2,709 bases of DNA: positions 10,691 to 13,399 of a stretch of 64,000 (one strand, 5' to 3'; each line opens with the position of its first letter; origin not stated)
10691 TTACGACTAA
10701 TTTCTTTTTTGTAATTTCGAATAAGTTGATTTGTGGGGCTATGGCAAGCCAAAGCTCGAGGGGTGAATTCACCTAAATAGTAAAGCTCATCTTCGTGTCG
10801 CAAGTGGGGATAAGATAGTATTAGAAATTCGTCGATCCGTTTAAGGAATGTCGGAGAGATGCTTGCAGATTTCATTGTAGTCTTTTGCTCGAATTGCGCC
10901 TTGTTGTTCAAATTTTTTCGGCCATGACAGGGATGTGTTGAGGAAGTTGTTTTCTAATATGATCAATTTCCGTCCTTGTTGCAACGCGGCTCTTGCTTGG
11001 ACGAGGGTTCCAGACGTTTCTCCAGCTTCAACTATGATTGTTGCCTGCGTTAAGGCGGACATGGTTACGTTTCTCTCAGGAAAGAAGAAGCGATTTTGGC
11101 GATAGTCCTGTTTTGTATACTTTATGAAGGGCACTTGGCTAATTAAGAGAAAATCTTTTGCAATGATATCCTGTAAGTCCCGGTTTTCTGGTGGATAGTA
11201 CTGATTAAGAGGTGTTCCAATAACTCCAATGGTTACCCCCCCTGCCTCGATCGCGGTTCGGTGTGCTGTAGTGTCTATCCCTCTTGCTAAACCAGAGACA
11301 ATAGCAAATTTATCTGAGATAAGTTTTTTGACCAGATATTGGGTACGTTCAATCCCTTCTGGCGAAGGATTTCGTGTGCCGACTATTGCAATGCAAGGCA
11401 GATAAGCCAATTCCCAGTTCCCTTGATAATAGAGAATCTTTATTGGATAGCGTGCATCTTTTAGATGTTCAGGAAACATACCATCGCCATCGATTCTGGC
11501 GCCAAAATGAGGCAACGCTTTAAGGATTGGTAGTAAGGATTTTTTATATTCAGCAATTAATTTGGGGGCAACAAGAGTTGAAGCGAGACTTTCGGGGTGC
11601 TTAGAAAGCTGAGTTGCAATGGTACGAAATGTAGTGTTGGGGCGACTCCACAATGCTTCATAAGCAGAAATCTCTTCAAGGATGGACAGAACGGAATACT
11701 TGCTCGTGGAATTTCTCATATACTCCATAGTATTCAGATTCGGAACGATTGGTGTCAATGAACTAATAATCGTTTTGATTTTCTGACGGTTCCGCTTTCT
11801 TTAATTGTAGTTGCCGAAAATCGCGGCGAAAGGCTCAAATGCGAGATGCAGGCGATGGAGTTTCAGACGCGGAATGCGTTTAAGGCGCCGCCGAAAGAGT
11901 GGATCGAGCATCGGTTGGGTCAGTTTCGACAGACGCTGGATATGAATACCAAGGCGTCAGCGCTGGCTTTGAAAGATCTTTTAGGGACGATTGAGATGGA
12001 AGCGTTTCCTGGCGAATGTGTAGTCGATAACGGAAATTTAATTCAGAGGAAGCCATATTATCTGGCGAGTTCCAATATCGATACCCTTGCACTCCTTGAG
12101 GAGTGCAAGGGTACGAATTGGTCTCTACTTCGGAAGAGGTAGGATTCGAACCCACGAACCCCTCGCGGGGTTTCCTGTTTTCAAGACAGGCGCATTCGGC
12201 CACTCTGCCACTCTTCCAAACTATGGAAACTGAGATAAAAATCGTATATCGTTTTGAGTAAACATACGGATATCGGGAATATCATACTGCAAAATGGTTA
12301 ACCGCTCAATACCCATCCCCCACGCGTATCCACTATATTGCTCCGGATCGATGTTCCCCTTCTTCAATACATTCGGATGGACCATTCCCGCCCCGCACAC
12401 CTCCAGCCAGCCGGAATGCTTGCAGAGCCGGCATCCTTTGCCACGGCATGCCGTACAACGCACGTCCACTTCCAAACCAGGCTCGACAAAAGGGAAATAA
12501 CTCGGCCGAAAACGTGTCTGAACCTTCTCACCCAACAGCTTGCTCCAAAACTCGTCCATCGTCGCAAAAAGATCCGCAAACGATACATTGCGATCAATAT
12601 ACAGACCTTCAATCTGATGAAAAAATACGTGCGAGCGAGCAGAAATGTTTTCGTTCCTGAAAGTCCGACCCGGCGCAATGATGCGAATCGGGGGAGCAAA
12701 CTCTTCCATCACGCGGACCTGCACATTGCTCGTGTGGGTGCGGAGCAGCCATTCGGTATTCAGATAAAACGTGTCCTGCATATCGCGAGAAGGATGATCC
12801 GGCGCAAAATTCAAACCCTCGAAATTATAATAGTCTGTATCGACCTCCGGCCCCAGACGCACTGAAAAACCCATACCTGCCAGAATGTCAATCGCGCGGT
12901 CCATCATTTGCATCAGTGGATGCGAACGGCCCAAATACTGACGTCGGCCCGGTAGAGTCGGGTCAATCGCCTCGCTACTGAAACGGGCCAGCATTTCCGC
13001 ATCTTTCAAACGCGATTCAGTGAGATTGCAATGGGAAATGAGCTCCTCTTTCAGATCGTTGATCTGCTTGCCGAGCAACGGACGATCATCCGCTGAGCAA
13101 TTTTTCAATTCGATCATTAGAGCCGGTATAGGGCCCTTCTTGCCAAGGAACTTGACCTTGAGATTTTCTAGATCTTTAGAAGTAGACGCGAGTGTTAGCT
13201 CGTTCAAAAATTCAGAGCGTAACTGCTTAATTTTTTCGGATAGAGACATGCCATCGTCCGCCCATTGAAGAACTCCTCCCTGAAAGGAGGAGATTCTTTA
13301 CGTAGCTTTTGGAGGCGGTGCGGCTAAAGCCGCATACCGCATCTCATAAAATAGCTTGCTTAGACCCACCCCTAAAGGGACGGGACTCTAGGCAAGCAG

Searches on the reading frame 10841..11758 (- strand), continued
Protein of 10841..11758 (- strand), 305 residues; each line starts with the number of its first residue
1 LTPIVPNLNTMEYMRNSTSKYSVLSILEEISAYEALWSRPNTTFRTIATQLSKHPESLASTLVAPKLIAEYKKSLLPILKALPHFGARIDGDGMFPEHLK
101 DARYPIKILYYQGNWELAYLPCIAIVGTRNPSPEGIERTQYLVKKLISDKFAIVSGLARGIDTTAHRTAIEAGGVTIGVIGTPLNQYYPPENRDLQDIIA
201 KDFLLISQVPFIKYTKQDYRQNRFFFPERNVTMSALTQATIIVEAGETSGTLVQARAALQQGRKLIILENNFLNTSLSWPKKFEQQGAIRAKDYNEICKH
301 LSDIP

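Call 73: search_protein_families(library=padloc, proteins=[L004:6272-7354:-, L004:7341-7859:-], max_evalue=0.001)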
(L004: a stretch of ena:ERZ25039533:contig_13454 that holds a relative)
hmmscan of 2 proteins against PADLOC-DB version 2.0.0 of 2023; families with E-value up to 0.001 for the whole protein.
L004:6272-7354:- (360 aa): 35 families (the best 25 are shown)
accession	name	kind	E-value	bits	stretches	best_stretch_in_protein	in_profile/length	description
PDLC04323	PDC-M02B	-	2.4e-81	271.3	1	13-358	18-371/374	-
PDLC04298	PDC-M02B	-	4.7e-57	191.6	1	10-359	16-374/380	-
PDLC04329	PDC-M02B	-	8.3e-54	180.7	1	10-359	9-374/377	-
PDLC04321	PDC-M02B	-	5.4e-51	171.9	1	13-359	19-382/383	-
PDLC04335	PDC-M02B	-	6.6e-46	154.8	1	8-354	6-356/364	-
PDLC04303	PDC-M02B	-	7.9e-45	151.5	1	13-358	19-382/383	-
PDLC04333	PDC-M02B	-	9e-43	144.5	1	12-358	17-376/379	-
PDLC04320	PDC-M02B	-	9.6e-42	141.1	1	9-354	12-369/374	-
PDLC04304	PDC-M02B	-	5.6e-40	135.6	1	14-359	20-380/383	-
PDLC04330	PDC-M02B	-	3.2e-39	132.8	1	7-359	11-369/375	-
PDLC04318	PDC-M02B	-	2.8e-37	126.6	1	11-359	13-389/390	-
PDLC04308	PDC-M02B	-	2.1e-36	123.4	1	11-350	19-372/391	-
PDLC04311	PDC-M02B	-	1e-34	118.1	1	1-357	1-371/384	-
PDLC04307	PDC-M02B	-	1e-32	111.6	1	7-359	10-368/373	-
PDLC04301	PDC-M02B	-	3.1e-31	106.7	1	11-359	14-377/378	-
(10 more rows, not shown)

L004:7341-7859:- (172 aa): 23 families
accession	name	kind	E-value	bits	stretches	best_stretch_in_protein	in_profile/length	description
PDLC04297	PDC-M02A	-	4.4e-40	135.2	1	4-165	3-163/165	-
PDLC04278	PDC-M02A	-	5e-40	135.2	1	1-165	1-165/167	-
PDLC04287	PDC-M02A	-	4e-29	99.7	1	2-170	4-178/182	-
PDLC04290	PDC-M02A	-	1.6e-22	78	1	1-164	1-166/170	-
PDLC04277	PDC-M02A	-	2.8e-22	77.5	1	2-161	2-163/169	-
PDLC04291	PDC-M02A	-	1.8e-21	74.8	1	5-164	13-173/176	-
PDLC04282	PDC-M02A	-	4e-21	73.5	1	6-164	20-178/182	-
PDLC04273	PDC-M02A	-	8.9e-19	66.3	1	33-162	36-164/172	-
PDLC04279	PDC-M02A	-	6e-17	60.2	1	29-162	37-174/179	-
PDLC04286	PDC-M02A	-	8.8e-16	56.4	1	8-161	10-154/167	-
PDLC04284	PDC-M02A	-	1.9e-15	54.9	1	14-165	31-183/188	-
PDLC04275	PDC-M02A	-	3.2e-15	54.5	1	6-167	7-167/172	-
PDLC04276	PDC-M02A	-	1e-14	52.6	1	15-158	32-175/184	-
PDLC04274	PDC-M02A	-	1.8e-14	51.8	1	6-148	27-167/186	-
PDLC04295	PDC-M02A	-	2.4e-14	51.5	1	15-165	58-201/203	-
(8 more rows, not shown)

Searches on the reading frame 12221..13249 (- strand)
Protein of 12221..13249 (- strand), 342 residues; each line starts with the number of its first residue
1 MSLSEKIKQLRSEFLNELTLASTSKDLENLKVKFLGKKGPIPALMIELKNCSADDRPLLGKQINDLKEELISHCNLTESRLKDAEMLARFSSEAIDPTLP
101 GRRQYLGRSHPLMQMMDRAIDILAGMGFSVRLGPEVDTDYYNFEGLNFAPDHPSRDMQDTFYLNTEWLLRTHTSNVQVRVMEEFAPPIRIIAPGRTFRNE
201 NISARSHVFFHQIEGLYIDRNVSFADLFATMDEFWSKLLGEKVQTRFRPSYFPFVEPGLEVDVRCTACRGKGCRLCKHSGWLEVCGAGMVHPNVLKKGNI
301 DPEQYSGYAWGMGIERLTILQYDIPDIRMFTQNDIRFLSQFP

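Call 25: find_related_loci(query=window:12221-13249:-, collection=genome_contigs, flank=10000)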
Query window:12221-13249:- (342 aa) in genome_contigs; peptide patterns used: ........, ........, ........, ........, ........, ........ (x = any residue, [..] = any of these).
585 stretches matched a pattern; 446 encode a relative of the query (tblastn E <= 1e-3); the best 80 are kept; 80 distinct loci.
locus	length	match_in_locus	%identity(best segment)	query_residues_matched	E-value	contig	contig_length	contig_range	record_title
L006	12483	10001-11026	82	1-342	0e+0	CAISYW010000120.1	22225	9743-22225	MAG: uncultured Chlamydiae bacterium isolate AlinenSedimentsCore1_bin-1524 genome assembly, contig: bin-1524:120/202, wh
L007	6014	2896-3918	79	1-341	0e+0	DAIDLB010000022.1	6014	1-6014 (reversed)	MAG TPA_asm: Chlamydiae bacterium isolate clean417 k141_198417, whole genome shotgun sequence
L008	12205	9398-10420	76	1-341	0e+0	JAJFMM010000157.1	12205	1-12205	MAG: Chlamydiae bacterium isolate OFTM30 OFTM30_156, whole genome shotgun sequence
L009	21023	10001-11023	76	1-341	0e+0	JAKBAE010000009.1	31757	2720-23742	MAG: bacterium isolate ZJ1.bin9 NODE_1674_length_31757_cov_1.719254, whole genome shotgun sequence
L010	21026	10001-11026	76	1-342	0e+0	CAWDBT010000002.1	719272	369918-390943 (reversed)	MAG: Parachlamydiales bacterium isolate MFD02979.bin.3.154 genome assembly, contig: contig_29572, whole genome shotgun s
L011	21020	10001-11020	75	2-341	0e+0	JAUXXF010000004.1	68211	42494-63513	MAG: Chlamydiales bacterium isolate C15_metabat.bin.97 C15_k141_361604, whole genome shotgun sequence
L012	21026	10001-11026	77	1-342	0e+0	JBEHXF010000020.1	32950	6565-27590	MAG: Chlamydiota bacterium isolate ES1.bin.38 NODE_1273_length_32950_cov_4.459742, whole genome shotgun sequence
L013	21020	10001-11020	73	2-341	4e-180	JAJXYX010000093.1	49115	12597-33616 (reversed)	MAG: bacterium isolate BP7.bin23 NODE_854_length_49115_cov_3.697579, whole genome shotgun sequence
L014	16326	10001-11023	74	2-342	1e-179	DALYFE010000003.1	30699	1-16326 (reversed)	MAG TPA_asm: Chlamydiales bacterium isolate CTOTU14274 NODE_255_length_30699_cov_3.995986, whole genome shotgun sequence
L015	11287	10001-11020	73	2-341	1e-179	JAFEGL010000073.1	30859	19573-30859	MAG: Verrucomicrobia bacterium isolate SZAS-17 LIN-573__73__length-30859, whole genome shotgun sequence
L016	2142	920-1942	72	2-342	0e+0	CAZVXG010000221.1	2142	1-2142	MAG TPA_asm: uncultured bacterium isolate SRP200132_co3_287 genome assembly, contig: NODE_82627_length_2142_cov_8.264494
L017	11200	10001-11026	72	1-342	4e-179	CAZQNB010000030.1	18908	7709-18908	MAG TPA_asm: uncultured bacterium isolate SRP286056_co3_62 genome assembly, contig: NODE_2792_length_18908_cov_21.828038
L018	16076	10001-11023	73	2-342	2e-178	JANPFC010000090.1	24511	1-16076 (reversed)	MAG: Chlamydiota bacterium isolate VAR_78_metabat_106 VAR_78_k141_2758191, whole genome shotgun sequence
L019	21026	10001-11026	74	1-342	1e-177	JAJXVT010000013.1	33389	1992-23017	MAG: bacterium isolate BP5.bin41 NODE_1998_length_33389_cov_1.507306, whole genome shotgun sequence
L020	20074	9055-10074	72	2-341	2e-177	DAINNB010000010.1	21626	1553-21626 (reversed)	MAG TPA_asm: Chlamydiales bacterium isolate CTOTU1218 NODE_1326_length_21626_cov_5.778545, whole genome shotgun sequence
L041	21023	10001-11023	71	2-342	6e-172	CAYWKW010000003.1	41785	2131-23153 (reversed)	MAG TPA_asm: uncultured bacterium isolate SRP200132_co2_218 genome assembly, contig: NODE_719_length_41785_cov_9.503666,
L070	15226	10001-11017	65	3-341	8e-158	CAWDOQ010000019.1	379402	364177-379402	MAG: Chlamydiia bacterium isolate MFD04780.bin.1.111 genome assembly, contig: contig_5025, whole genome shotgun sequence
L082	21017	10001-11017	64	3-341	6e-156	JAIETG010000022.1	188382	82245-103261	MAG: Rhabdochlamydiaceae bacterium isolate time.spades.CONCOCT.1kb_023 c_000000000014, whole genome shotgun sequence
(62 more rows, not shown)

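Call 72: search_protein_families(library=pfam, proteins=[L070:11139-12803:-, L041:14453-16954:+, L041:13586-14176:+, L018:11875-15615:+, L082:12276-13046:+, L082:13692-14363:+], max_evalue=0.001)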
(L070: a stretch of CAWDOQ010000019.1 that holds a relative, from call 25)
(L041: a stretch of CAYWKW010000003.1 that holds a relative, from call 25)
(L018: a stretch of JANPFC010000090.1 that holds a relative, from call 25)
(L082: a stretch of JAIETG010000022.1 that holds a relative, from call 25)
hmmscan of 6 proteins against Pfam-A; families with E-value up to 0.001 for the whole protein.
L070:11139-12803:- (555 aa): 4 families
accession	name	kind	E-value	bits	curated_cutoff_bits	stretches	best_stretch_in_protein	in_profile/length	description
PF00239.26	Resolvase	-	4.2e-29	102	23.3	1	3-149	1-143/145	Resolvase, N terminal domain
PF07508.19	Recombinase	-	1.8e-24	86.4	21.1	1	186-294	1-101/102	Recombinase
PF13408.12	Zn_ribbon_recom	-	1.2e-10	42.1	25.3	1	324-378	2-58/58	Recombinase zinc beta ribbon domain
PF01396.24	Zn_ribbon_Top1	-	0.00044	20.4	32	1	329-352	3-26/39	Topoisomerase DNA binding C4 zinc finger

L041:14453-16954:+ (833 aa): 2 families
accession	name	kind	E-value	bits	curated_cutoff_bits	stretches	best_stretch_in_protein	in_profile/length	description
PF00012.26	HSP70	-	6e-84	282.8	20.6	1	12-364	2-373/599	Hsp70 protein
PF06723.19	MreB_Mbl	-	1.8e-19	70.2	27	1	11-364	3-320/327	MreB/Mbl protein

L041:13586-14176:+ (196 aa): 0 families

L018:11875-15615:+ (1246 aa): 5 families
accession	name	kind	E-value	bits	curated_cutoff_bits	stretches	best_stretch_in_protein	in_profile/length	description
PF14311.12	DUF4379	-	2.7e-91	300.1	24.5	5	166-221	1-55/56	Probable Treble clef zinc finger domain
PF05148.21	Methyltransf_8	-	6.5e-37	128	27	1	1055-1219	26-183/219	Hypothetical methyltransferase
PF00271.37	Helicase_C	-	1.3e-07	32.3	23.5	1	843-940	11-110/110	Helicase conserved C-terminal domain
PF04851.21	ResIII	-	1.2e-06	29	22.5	1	578-747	7-163/164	Type III restriction enzyme, res subunit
PF00270.35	DEAD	-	0.00023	21.4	26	0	691-752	114-165/167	DEAD/DEAH box helicase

L082:12276-13046:+ (256 aa): 1 family
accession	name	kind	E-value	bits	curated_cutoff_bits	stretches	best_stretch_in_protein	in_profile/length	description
PF12686.12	DUF3800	-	1.1e-14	55.8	21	1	19-219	1-147/149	Protein of unknown function (DUF3800)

L082:13692-14363:+ (223 aa): 1 family
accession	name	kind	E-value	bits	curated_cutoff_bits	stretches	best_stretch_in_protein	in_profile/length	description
PF13338.12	AbiEi_4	-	2.9e-09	37.3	25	1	41-78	10-47/49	Transcriptional regulator, AbiEi antitoxin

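Call 73: search_protein_families(library=padloc, proteins=[L041:14453-16954:+, L041:13586-14176:+, L018:11875-15615:+, L082:12276-13046:+, L082:13692-14363:+], max_evalue=0.001)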
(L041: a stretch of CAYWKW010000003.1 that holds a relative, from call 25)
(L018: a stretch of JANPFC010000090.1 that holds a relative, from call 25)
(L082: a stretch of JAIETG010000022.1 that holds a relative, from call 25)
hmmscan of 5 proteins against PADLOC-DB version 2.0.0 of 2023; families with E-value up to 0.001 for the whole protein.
L041:14453-16954:+ (833 aa): 0 families

L041:13586-14176:+ (196 aa): 0 families

L018:11875-15615:+ (1246 aa): 14 families
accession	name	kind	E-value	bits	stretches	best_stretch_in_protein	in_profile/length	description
PDLC02621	DrmD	-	8.9e-10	35.4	1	892-972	577-656/1040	DrmD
PDLC02623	DrmD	-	5.5e-07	25.7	1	849-949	531-633/1040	DrmD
PDLC02632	DrmD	-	8.5e-07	25.8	1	891-971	577-656/662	DrmD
PDLC02572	DrmA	-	1.1e-06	24.8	1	894-955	577-637/1043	DrmA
PDLC02629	DrmD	-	5.4e-06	23.1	1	890-952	37-98/508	DrmD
PDLC02634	DrmD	-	6.2e-06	22.3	1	887-950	532-594/900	DrmD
PDLC02624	DrmD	-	8.4e-06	22.5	1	890-956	417-482/652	DrmD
PDLC02504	BrxHI|BrxHII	-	1e-05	21.7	1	843-944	480-586/971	BrxHII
PDLC02707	PbeA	-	6.9e-05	19.6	1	603-759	277-426/672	PbeA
PDLC02620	DrmD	-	0.00016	17.8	1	846-945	483-583/1060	DrmD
PDLC02500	BrxHI|BrxHII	-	0.00027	17.6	1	839-947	472-581/933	BrxHI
PDLC02633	DrmD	-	0.00032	16.8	1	894-948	584-637/839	DrmD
PDLC00659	HmaA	-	0.00048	16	0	838-943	503-614/1176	SNF2 helicase / DEAD-box helicase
PDLC02840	DpdE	-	0.00076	15.8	0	692-767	253-323/1091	DpdE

L082:12276-13046:+ (256 aa): 0 families

L082:13692-14363:+ (223 aa): 26 families (the best 25 are shown)
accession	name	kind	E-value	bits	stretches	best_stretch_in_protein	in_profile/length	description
PDLC02254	AbiEi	-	1.8e-82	273.8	1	33-223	6-197/197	AbiEi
PDLC02275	AbiEi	-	6.1e-55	184.1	1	36-221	6-183/184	AbiEi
PDLC02225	AbiEi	-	1.5e-36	124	1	40-213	15-184/198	AbiEi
PDLC02265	AbiEi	-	1.7e-31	107.5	1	39-213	11-187/198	AbiEi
PDLC02283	AbiEi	-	4.8e-30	102.8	1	41-213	16-190/201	AbiEi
PDLC02239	AbiEi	-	3.4e-21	73.9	1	43-211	10-181/195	AbiEi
PDLC02248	AbiEi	-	3e-19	67.5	1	48-212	21-186/198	AbiEi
PDLC02228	AbiEi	-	6.3e-18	62.8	1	44-203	40-191/216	AbiEi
PDLC02249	AbiEi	-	7.5e-18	63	1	44-205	18-175/184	AbiEi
PDLC02245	AbiEi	-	5.6e-16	56.8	1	42-213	10-183/194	AbiEi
PDLC02263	AbiEi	-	1.5e-15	55.7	1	54-213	73-234/244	AbiEi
PDLC02267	AbiEi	-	3.3e-15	54.2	1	59-212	40-187/252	AbiEi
PDLC02260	AbiEi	-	8.7e-13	46.2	1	43-142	16-115/131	AbiEi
PDLC02256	AbiEi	-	6e-12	43.9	1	45-189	17-158/174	AbiEi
PDLC02238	AbiEi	-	1.4e-10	39.2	1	60-211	18-166/180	AbiEi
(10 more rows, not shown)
